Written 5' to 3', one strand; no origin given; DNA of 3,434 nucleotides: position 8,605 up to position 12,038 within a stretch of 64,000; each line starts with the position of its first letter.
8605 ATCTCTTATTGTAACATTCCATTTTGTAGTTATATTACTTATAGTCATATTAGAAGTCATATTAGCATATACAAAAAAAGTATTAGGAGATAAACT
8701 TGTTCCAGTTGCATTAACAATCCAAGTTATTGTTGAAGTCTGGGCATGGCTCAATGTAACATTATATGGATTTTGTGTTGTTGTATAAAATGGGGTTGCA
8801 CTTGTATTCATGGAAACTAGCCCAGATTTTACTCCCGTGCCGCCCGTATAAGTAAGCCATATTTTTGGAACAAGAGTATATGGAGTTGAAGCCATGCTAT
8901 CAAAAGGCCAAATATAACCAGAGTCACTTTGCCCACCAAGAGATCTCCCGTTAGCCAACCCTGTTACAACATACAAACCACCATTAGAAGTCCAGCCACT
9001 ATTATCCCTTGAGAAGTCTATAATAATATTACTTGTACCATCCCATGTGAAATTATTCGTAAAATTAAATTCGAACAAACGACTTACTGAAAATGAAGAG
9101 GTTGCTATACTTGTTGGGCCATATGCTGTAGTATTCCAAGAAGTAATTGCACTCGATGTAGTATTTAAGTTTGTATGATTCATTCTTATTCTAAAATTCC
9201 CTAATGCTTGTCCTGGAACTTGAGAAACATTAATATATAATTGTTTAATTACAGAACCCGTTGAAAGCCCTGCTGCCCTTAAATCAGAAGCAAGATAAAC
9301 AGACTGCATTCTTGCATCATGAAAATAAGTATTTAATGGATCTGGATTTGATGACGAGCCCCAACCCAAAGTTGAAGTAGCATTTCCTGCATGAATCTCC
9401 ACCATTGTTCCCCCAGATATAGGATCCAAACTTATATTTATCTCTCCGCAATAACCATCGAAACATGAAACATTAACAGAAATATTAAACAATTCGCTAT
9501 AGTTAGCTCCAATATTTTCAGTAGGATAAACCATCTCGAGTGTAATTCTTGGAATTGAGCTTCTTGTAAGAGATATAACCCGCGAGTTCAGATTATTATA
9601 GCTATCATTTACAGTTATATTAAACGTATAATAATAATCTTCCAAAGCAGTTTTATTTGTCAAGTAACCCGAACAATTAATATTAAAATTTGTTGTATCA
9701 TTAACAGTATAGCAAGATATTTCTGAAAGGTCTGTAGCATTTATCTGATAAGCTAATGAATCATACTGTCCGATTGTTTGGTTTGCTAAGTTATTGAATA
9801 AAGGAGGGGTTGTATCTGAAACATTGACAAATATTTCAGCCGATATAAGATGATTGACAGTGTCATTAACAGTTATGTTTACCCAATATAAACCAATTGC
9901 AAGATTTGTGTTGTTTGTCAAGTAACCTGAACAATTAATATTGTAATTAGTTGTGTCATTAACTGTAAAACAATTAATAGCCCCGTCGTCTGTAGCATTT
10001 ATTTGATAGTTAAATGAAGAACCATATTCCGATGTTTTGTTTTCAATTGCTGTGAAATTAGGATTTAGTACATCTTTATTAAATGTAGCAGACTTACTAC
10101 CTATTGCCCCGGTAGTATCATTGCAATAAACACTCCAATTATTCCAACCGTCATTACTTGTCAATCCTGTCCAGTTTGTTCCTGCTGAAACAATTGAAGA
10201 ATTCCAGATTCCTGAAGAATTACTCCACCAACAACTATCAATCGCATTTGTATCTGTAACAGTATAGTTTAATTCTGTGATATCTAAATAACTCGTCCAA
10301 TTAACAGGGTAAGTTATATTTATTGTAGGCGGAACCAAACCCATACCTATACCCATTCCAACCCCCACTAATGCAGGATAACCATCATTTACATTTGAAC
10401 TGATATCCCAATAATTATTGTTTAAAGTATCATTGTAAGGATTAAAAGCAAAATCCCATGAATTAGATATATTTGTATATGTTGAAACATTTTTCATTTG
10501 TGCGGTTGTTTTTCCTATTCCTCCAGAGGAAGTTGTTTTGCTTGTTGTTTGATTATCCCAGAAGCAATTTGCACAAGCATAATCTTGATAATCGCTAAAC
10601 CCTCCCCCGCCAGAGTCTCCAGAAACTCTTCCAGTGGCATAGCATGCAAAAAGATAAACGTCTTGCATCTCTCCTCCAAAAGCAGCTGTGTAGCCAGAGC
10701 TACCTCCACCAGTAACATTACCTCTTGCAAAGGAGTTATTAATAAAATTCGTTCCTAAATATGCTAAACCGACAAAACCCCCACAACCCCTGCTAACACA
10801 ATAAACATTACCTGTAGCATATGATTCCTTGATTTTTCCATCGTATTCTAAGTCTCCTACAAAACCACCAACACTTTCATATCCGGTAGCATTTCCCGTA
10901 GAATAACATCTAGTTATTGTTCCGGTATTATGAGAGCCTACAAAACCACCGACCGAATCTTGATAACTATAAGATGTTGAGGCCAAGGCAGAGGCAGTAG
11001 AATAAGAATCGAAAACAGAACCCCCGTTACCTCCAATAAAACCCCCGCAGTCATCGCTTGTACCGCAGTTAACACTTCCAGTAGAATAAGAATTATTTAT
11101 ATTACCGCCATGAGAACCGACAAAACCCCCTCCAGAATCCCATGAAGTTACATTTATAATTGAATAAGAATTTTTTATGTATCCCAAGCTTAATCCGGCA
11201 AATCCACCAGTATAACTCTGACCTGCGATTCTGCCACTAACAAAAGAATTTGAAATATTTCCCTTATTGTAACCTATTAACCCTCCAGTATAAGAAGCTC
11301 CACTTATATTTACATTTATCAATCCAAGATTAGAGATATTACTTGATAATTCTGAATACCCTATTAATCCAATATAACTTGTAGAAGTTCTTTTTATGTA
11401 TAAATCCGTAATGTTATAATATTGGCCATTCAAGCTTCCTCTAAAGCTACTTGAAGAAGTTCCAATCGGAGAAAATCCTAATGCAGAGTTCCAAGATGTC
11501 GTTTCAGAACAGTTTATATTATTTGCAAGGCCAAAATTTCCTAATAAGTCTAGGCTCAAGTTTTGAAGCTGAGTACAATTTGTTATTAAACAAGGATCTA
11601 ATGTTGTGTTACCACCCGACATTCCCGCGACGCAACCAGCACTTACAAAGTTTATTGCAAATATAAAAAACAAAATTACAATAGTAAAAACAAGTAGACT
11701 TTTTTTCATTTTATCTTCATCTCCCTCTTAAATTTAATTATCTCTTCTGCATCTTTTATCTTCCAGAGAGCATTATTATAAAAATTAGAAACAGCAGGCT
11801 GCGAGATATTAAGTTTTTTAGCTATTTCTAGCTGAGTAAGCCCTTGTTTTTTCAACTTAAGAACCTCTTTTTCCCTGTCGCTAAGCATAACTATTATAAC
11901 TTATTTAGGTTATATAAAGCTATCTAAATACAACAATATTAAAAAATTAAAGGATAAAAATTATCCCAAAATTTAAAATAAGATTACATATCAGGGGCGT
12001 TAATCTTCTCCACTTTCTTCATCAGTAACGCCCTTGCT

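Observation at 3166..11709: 2847-aa giant surface protein with extreme N-glycosylation sequon density and lectin-like domain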

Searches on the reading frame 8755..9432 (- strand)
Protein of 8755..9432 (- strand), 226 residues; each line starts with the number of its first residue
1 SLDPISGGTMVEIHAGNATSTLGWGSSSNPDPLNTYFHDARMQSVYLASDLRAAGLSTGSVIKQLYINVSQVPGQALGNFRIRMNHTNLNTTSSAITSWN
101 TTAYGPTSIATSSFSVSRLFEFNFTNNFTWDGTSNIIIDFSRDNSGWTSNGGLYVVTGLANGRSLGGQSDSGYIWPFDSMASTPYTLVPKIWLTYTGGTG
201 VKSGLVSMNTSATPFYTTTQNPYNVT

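Call 29: find_homologous_proteins(query=window:8770-9417:-, max_evalue=0.001)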
Query window:8770-9417:-: 427 candidates shared short words with the query, none scored E <= 0.001.

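Call 37: search_protein_families(library=pfam, max_evalue=5, proteins=[window:8785-9417:-])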
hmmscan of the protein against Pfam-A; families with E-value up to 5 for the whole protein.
window:8785-9417:- (211 aa): 0 families

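Call 47: find_related_loci(query=window:8785-9417:-, collection=metagenome_contigs, flank=3000)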
Query window:8785-9417:- (211 aa) in metagenome_contigs; peptide patterns used: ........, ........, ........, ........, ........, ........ (x = any residue, [..] = any of these).
123 stretches matched a pattern, but none encodes a relative of the query by tblastn (E <= 1e-3).

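Call 76: predict_structure(protein=window:8755-9432:-)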
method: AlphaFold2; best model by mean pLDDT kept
length: 226 residues; sequences in the alignment: 1
mean_pLDDT: 36.1   pTM: 0.44
mean pLDDT of the five models: 36.1, 31.2, 28.4, 26.7, 25.7
residues with pLDDT >= 90: 0; 70-90: 0; 50-70: 31; < 50: 195
segments of 3 or more residues with pLDDT < 50: 1-8, 16-18, 25-64, 69-77, 86-119, 125-135, 139-226
pLDDT, mean of each block of 10 residues (from residue 1): 36 53 44 38 45 31 47 47 48 27 25 37 46 47 39 35 26 25 28 28 27 23 23
secondary structure, 60 per line:
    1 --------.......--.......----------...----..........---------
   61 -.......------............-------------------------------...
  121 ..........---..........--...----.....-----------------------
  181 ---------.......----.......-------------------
elements in order: E9-15 E18-24 E35-37 E42-51 E62-68 E75-86 E118-130 E134-143 E146-148 E153-157 E190-196 E201-207

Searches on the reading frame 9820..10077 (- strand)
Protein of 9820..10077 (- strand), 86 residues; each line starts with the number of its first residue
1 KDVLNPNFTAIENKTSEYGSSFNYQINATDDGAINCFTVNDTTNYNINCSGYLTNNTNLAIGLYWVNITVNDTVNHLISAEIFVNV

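Call 37: search_protein_families(library=pfam, max_evalue=5, proteins=[window:9820-10077:-])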
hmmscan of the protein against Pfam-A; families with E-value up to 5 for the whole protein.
window:9820-10077:- (86 aa): 1 family
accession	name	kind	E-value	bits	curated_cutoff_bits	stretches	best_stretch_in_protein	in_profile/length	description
PF03080.22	Neprosin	-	0.065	13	22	1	39-83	49-93/214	Neprosin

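Call 62: search_solved_structures(query=A4, max_evalue=1)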
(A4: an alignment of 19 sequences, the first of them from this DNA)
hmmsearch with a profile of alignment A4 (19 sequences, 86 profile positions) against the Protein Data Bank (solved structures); distinct sequences matched with E-value up to 1: 3.
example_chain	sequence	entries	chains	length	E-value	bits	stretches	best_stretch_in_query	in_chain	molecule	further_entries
6psf_U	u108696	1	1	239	0.035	17.3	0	21-86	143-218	Cadherin-related family member 3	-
3p8k_A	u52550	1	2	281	0.22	14.8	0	21-56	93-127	Hydrolase, carbon-nitrogen family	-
7k5b_N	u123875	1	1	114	0.33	14.2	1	9-41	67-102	Dynein light chain tctex-type 1 protein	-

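Call 65: search_protein_families(library=pfam, alignment_id=A4, max_evalue=1)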
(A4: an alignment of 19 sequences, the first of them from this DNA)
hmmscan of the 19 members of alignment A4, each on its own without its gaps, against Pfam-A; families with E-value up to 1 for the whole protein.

A. member 1, seq(86 aa): 1 family
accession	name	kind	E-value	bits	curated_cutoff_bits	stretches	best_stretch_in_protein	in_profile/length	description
PF03080.22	Neprosin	-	0.065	13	22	1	39-83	49-93/214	Neprosin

B. families by the number of members that match (of 19 scanned): 12 families
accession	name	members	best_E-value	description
PF19077.6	Big_13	5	0.00016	Bacterial Ig-like domain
PF05345.18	He_PIG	3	0.013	Putative Ig domain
PF14466.11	PLCC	2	0.01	PLAT/LH2 and C2-like Ca2+-binding lipoprotein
PF09238.16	IL4Ra_N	1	0.0084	Interleukin-4 receptor alpha chain, N-terminal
PF15418.12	DUF4625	1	0.013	Domain of unknown function (DUF4625)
PF23616.1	Ig_GEX2_N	1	0.023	GEX2 N-terminal Ig-like domain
PF09136.16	Glucodextran_B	1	0.025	Glucodextranase, domain B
PF22677.2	Ble-like_N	1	0.033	Bleomycin resistance protein-like N-terminal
PF07495.19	Y_Y_Y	1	0.047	Y_Y_Y domain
PF03080.22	Neprosin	1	0.065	Neprosin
PF02494.22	HYR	1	0.12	HYR domain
PF09640.15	DUF2027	1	0.13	Domain of unknown function (DUF2027)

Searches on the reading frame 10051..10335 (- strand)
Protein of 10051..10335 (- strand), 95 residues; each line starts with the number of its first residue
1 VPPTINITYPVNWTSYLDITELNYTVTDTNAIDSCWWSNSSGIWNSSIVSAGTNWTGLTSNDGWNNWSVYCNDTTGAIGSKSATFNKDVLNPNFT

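Call 37: search_protein_families(library=pfam, max_evalue=5, proteins=[window:10051-10335:-])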
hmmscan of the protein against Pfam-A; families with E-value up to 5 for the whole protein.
window:10051-10335:- (95 aa): 0 families

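Call 61: search_solved_structures(query=A3, max_evalue=1)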
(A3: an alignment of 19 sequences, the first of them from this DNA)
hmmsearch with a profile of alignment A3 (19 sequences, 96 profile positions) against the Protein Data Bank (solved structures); distinct sequences matched with E-value up to 1: 4.
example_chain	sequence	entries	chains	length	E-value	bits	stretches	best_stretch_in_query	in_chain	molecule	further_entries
6x4g_N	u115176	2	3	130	0.017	18.4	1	10-76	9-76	anti ICOS-L VHH domain VNAR | VNAR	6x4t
1sq2_N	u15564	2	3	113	0.048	16.9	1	10-75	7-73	novel antigen receptor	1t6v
6trv_AAA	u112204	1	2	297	0.074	16.3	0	19-81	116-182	Uncharacterized protein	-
2m47_A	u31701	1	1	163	0.11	15.7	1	3-57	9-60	Uncharacterized protein Cgl2373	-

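Call 64: search_protein_families(library=pfam, alignment_id=A3, max_evalue=1)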
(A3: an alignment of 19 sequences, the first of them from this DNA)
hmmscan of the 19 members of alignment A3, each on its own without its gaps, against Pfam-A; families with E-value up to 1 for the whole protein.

A. member 1, seq(95 aa): 0 families

B. families by the number of members that match (of 19 scanned): 11 families
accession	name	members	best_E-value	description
PF17957.7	Big_7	7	0.001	Bacterial Ig domain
PF19077.6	Big_13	4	0.0083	Bacterial Ig-like domain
PF09136.16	Glucodextran_B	1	0.00031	Glucodextranase, domain B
PF17138.9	DUF5111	1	0.016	Domain of unknown function (DUF5111)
PF24137.2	DA_N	1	0.021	Diels-Alderase N-terminal domain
PF07124.16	Phytoreo_P8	1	0.05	Phytoreovirus outer capsid protein P8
PF07982.17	Herpes_UL74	1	0.055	Herpes UL74 glycoproteins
PF12733.13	Cadherin-like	1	0.056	Cadherin-like beta sandwich domain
PF20495.3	DUF6727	1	0.065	Family of unknown function (DUF6727)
PF24821.1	DUF7711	1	0.067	Domain of unknown function (DUF7711)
PF04301.19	BioG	1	0.068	Pimeloyl-ACP methyl esterase BioG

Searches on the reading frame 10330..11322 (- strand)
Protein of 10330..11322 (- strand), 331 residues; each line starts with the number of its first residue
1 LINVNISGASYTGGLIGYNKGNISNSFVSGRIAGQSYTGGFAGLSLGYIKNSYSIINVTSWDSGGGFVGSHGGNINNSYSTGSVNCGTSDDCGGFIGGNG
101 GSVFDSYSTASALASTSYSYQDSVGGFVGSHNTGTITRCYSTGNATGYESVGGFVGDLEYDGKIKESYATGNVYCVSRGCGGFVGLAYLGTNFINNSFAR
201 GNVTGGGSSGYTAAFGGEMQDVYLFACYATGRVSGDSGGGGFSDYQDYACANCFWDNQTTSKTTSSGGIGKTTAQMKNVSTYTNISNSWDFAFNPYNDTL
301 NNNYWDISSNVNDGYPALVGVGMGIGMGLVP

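Call 37: search_protein_families(library=pfam, max_evalue=5, proteins=[window:10330-11322:-])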
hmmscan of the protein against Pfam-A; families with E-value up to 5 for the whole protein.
window:10330-11322:- (331 aa): 1 family
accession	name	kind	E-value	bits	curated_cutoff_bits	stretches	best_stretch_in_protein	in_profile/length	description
PF07581.17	Glug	-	9.7e-18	63.7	20.5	6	8-32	1-27/28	The GLUG motif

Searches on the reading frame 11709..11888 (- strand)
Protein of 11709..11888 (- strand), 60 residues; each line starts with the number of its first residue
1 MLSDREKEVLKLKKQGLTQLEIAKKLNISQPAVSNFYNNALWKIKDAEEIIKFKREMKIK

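Call 84: search_protein_families(library=pfam, proteins=[window:11709-11888:-], max_evalue=0.1)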
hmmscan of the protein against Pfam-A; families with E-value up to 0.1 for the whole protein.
window:11709-11888:- (60 aa): 20 families
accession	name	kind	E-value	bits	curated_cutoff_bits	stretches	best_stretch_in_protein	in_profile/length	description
PF00196.25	GerE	-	4e-10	39.6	23.5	1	2-45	3-46/57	Bacterial regulatory proteins, luxR family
PF04545.22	Sigma70_r4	-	7.7e-08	32.2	24.1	1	2-45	5-49/50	Sigma-70, region 4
PF08281.18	Sigma70_r4_2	-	4.6e-06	26.6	25.7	1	1-43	10-53/54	Sigma-70, region 4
PF01381.28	HTH_3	-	1.2e-05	25.7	23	1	12-36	5-29/55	Helix-turn-helix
PF13384.12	HTH_23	-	0.00011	22.3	24.6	1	8-37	9-38/50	Homeodomain-like domain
PF13744.12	HTH_37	-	0.00011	22.3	27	1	12-41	27-56/80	Helix-turn-helix domain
PF13412.12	HTH_24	-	0.00022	21.1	21.9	1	13-34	14-35/48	Winged helix-turn-helix DNA-binding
PF19610.4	DUF6115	-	0.00026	21.8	27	1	5-31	99-125/134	Family of unknown function (DUF6115)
PF01022.26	HTH_5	-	0.01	16.1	22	1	12-35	11-34/47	Bacterial regulatory protein, arsR family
PF04967.18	HTH_10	-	0.012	15.9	23.1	1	19-44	26-51/53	HTH DNA binding domain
PF13518.12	HTH_28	-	0.014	15.9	25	1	8-35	4-31/52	Helix-turn-helix domain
PF01047.28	MarR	-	0.017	15.5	24.6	1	15-36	16-37/59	MarR family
PF17762.8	HTH_ParB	-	0.019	15.5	22.6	1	12-36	16-40/102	ParB HTH domain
PF21212.3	Dimerisation2-like_dom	-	0.026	15.3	27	1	8-36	27-55/72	Dimerisation2-like domain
PF24034.1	DUF7343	-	0.033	14.5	27.6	1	2-53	2-51/62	Domain of unknown function (DUF7343)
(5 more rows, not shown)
